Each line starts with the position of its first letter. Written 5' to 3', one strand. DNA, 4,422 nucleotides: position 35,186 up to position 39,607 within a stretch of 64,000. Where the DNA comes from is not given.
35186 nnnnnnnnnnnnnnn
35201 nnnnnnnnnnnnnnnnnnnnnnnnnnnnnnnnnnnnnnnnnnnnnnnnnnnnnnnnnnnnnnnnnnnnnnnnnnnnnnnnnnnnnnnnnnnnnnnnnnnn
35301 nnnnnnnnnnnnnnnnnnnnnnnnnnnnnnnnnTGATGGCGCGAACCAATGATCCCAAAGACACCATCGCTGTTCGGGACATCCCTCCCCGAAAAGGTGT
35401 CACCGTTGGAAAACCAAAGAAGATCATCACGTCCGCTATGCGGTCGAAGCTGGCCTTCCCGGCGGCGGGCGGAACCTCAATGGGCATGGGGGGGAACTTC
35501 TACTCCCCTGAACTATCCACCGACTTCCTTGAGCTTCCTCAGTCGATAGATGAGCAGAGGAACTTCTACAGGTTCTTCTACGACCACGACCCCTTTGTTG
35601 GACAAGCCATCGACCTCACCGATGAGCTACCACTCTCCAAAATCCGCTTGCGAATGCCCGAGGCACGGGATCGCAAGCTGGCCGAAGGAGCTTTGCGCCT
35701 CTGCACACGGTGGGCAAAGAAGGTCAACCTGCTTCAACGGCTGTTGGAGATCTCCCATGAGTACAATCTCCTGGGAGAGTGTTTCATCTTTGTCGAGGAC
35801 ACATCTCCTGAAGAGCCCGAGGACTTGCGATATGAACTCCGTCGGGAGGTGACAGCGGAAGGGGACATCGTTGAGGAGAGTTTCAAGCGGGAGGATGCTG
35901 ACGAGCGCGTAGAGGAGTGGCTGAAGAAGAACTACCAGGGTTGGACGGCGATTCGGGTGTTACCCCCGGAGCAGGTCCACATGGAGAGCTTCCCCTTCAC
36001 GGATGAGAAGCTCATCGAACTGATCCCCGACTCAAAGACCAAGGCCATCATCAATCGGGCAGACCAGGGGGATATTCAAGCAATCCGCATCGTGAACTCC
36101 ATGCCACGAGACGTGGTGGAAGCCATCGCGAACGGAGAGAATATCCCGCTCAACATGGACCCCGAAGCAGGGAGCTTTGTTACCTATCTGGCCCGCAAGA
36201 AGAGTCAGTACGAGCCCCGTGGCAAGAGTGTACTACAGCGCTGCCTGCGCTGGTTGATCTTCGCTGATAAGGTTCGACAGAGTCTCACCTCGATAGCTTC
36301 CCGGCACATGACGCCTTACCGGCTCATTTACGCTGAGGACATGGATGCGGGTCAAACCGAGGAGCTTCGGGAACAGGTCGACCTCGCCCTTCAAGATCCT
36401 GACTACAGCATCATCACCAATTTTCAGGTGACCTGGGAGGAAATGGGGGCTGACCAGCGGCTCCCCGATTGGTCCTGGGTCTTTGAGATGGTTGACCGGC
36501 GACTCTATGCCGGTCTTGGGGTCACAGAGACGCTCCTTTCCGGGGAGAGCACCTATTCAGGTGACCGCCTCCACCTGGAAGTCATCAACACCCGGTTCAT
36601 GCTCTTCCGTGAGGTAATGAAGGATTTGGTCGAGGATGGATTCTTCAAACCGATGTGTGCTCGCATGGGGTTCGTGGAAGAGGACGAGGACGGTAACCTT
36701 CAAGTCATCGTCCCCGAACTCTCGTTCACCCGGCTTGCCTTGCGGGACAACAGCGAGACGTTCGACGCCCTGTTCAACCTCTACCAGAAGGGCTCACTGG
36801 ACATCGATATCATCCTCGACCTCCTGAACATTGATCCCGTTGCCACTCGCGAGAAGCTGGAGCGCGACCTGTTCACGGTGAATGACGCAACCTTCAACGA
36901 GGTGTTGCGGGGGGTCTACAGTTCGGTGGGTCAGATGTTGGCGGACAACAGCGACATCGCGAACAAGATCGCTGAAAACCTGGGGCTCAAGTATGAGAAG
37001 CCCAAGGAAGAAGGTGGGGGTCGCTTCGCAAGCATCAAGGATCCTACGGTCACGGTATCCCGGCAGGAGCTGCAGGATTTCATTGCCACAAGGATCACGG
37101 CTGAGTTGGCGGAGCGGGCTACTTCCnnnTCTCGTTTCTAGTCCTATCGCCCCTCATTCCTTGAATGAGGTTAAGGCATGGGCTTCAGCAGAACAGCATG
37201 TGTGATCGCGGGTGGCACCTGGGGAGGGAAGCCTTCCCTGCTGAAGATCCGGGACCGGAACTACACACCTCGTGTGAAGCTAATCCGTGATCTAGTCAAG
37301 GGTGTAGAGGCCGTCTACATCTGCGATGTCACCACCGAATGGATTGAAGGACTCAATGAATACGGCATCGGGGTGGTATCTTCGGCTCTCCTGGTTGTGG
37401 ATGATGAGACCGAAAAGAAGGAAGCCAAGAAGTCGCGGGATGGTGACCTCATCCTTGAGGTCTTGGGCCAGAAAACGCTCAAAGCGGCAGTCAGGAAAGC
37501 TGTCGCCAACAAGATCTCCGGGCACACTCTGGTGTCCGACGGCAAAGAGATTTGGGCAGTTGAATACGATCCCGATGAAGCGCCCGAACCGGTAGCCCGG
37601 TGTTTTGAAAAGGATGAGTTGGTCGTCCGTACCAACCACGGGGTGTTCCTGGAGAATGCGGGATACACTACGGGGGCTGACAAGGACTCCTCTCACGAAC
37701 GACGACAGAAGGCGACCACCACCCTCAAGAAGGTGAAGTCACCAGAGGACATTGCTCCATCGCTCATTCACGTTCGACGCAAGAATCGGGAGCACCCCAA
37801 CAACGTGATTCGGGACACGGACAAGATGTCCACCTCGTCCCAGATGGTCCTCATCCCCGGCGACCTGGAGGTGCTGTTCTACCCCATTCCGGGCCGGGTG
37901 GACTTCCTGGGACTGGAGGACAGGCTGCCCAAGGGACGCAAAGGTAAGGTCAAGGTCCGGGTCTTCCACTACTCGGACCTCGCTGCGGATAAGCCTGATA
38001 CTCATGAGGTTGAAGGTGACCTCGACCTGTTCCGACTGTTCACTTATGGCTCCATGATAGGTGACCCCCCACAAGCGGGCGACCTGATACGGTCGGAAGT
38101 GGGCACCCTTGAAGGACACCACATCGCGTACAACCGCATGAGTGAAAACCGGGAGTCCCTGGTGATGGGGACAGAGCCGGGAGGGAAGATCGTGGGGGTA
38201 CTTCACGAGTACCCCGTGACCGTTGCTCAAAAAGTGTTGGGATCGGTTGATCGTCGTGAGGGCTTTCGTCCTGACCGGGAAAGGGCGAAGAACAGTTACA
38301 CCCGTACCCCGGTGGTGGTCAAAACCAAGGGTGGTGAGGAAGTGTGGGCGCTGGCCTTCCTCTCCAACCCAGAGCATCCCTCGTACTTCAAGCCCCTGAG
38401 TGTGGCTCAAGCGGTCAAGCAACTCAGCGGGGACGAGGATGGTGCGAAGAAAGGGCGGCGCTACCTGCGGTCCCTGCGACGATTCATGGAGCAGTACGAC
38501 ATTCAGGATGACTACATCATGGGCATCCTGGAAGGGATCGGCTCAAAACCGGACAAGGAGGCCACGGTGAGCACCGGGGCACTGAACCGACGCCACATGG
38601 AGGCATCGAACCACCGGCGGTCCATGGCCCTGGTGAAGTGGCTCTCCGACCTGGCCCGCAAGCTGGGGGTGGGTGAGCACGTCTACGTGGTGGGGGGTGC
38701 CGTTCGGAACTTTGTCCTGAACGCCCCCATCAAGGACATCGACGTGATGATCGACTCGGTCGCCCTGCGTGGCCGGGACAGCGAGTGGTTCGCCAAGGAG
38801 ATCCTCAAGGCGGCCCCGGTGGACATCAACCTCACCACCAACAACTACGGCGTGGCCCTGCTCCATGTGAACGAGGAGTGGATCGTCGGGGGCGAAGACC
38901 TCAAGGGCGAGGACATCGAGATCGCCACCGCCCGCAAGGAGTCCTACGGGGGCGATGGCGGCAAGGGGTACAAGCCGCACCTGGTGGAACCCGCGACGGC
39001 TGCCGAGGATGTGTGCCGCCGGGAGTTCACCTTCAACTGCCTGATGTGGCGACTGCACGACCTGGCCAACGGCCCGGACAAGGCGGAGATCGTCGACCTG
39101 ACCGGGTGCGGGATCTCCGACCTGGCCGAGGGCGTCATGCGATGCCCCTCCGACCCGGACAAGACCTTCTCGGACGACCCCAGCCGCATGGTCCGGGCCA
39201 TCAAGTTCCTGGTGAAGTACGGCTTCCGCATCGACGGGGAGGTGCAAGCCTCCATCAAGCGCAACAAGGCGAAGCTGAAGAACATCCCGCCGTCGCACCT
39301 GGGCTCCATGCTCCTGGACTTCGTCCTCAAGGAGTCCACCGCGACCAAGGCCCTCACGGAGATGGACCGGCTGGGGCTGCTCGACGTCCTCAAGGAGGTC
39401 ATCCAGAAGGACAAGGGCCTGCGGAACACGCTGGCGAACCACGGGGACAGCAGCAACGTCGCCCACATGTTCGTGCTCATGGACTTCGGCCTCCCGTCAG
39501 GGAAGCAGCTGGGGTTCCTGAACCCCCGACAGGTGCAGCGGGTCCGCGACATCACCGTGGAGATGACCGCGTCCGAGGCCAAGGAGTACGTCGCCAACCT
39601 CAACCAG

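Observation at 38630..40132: CCA-adding-type nucleotidyltransferase fused to a 2H phosphoesterase: candidate injected tRNA-end repair or cyclic-nucleotide-degrading module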

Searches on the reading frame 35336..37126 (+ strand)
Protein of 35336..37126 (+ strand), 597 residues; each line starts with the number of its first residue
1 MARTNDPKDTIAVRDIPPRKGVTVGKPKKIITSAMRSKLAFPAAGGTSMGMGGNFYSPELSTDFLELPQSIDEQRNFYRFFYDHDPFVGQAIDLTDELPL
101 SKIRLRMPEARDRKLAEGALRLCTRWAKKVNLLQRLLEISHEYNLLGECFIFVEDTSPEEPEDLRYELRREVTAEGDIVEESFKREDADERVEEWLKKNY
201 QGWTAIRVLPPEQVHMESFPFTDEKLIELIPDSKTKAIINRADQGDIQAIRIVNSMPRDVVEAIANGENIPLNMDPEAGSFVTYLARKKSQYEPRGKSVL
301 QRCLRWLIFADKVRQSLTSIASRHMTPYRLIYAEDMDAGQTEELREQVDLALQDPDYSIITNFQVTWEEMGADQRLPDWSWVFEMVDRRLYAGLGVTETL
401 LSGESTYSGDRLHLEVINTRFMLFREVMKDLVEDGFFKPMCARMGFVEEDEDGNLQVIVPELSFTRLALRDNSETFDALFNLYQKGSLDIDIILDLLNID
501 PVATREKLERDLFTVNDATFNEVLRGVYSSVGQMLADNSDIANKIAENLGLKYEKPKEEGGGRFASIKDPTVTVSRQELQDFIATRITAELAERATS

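Call 22: search_protein_families(library=phrogs, proteins=[window:35336-37126:+], max_evalue=0.00001)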
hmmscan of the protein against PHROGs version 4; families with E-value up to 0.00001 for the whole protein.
window:35336-37126:+ (597 aa): 1 family
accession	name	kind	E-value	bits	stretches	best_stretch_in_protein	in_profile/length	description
phrog_16240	-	head and packaging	1.3e-29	104.2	1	198-448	172-420/643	portal protein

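Call 92: search_dna_similar(query=window:35336-37126:+, collection=phages, mode=protein, max_rows=12)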
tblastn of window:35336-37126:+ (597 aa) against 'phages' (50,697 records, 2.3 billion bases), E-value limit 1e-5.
Records with a match: 6; places in all: 6; records where one place covers at least 80% of the query: 4.
Best place of each record, by identity: 60-80% 1; <60% 5.
By first word of the organism name: Bacillus 2; uncultured 1; Tunturiibacter 1; Virus 1; Eggerthella 1.
By host as written in the record: - 2; Bacillus megaterium str. ATCC 43725 2; Tunturiibacter psychrotolerans X4BP1 1; Eggerthella lenta DSM 2243 1.
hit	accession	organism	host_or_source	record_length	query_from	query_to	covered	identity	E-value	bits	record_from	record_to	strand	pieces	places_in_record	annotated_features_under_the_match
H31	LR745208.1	uncultured phage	metagenomic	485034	13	592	97%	61.9%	0e+0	721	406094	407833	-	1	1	record has no annotation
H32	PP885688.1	Tunturiibacter phage Tunturi_5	Tunturiibacter psychrotolerans X4BP1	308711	55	556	82%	36.0%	2e-64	309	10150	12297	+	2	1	portal protein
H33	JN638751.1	Bacillus phage G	Bacillus megaterium str. ATCC 43725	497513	25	519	83%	25.7%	7e-40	162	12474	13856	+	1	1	14: gp14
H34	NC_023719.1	Bacillus phage G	Bacillus megaterium str. ATCC 43725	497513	25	519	83%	25.7%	7e-40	162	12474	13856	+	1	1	14: portal protein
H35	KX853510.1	Virus Rctr197k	enrichment culture DAMO/AAA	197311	203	441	40%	24.6%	3e-11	73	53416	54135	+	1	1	hypothetical protein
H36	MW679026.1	Eggerthella phage LE2-3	Eggerthella lenta DSM 2243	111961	203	431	38%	22.4%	3e-7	60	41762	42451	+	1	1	portal protein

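Call 94: get_annotated_region(hit=H31, flank=12000)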
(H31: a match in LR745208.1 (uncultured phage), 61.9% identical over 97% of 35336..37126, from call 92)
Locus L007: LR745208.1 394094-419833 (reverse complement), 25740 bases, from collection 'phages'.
description: uncultured phage genome assembly, chromosome: 1.
organism: uncultured phage (NCBI taxid 278008)
taxonomy: Viruses; environmental samples
host: -; source: metagenomic; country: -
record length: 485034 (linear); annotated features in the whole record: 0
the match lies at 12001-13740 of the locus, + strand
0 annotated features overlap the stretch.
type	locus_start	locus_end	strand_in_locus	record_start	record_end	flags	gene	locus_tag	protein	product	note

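Call 95: get_annotated_region(hit=H32, flank=9000)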
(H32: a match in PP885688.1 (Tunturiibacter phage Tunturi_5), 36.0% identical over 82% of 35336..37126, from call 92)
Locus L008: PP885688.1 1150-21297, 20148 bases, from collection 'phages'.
description: Tunturiibacter phage Tunturi_5, complete genome.
organism: Tunturiibacter phage Tunturi_5 (NCBI taxid 3378199)
taxonomy: Viruses; Duplodnaviria; Heunggongvirae; Uroviricota; Caudoviricetes
host: Tunturiibacter psychrotolerans X4BP1; source: soil; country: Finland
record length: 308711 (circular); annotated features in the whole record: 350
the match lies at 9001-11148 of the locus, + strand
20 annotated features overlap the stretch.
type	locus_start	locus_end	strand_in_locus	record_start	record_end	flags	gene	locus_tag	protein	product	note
CDS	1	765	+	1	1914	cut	-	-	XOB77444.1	terminase large subunit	ORF1; gp1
CDS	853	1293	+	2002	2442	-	-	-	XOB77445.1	hypothetical protein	ORF2; gp2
CDS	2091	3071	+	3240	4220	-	-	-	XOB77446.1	RNA polymerase sigma factor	ORF3; gp3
CDS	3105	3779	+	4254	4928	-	-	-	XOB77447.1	DNA primase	ORF4; gp4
CDS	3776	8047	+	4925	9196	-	-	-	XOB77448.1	DNA polymerase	ORF5; gp5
CDS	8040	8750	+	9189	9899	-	-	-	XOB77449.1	hypothetical protein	ORF6; gp6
CDS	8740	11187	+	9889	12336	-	-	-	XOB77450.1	portal protein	ORF7; gp7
CDS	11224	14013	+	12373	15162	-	-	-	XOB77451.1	minor tail protein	ORF8; gp8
CDS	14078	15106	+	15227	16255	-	-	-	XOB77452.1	DNA polymerase processivity factor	ORF9; gp9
CDS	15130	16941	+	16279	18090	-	-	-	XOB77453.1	DNA methyltransferase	ORF10; gp10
CDS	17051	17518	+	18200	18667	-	-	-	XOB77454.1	hypothetical protein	ORF11; gp11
CDS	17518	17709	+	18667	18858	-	-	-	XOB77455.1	hypothetical protein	ORF12; gp12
CDS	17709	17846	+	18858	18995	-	-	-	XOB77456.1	hypothetical protein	ORF13; gp13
CDS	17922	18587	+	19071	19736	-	-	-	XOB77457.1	ATPase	ORF14; gp14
CDS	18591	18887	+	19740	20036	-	-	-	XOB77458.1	hypothetical protein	ORF15; gp15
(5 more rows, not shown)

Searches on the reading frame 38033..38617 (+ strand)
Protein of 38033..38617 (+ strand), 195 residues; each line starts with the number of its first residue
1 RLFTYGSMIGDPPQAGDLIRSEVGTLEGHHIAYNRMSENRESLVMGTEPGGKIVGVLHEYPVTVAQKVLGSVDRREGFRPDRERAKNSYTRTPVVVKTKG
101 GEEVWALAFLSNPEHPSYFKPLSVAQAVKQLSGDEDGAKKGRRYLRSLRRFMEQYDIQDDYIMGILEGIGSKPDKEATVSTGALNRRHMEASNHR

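Call 8: search_protein_families(library=pfam, proteins=[window:38033-38617:+], max_evalue=1)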
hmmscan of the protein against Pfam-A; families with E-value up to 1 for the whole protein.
window:38033-38617:+ (195 aa): 2 families
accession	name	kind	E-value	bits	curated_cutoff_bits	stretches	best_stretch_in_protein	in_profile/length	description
PF04752.17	ChaC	-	4.5e-07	30.5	21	1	3-167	4-171/176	ChaC-like protein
PF06094.17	GGACT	-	0.00014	22.8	22.8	1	2-113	1-104/120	Gamma-glutamyl cyclotransferase, AIG2-like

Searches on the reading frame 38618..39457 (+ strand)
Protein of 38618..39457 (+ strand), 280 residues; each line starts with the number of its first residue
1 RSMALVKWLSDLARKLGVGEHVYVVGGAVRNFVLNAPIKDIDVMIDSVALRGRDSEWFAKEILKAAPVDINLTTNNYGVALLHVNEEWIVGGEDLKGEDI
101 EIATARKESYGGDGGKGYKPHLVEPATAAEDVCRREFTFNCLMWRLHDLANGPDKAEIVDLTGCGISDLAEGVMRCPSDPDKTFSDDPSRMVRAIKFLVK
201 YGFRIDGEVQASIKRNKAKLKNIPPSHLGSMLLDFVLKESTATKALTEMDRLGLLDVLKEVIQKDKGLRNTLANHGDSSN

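Call 8: search_protein_families(library=pfam, proteins=[window:38618-39457:+], max_evalue=1)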
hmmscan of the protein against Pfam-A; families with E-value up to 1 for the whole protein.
window:38618-39457:+ (280 aa): 2 families
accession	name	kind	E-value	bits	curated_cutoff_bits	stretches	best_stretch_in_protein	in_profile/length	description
PF01743.26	PolyA_pol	-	2.6e-15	57.3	23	1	22-175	1-126/126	Poly A polymerase head domain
PF12627.12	PolyA_pol_RNAbd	-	0.00022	21.4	22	1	202-226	1-25/64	Probable RNA and SrmB- binding site of polymerase A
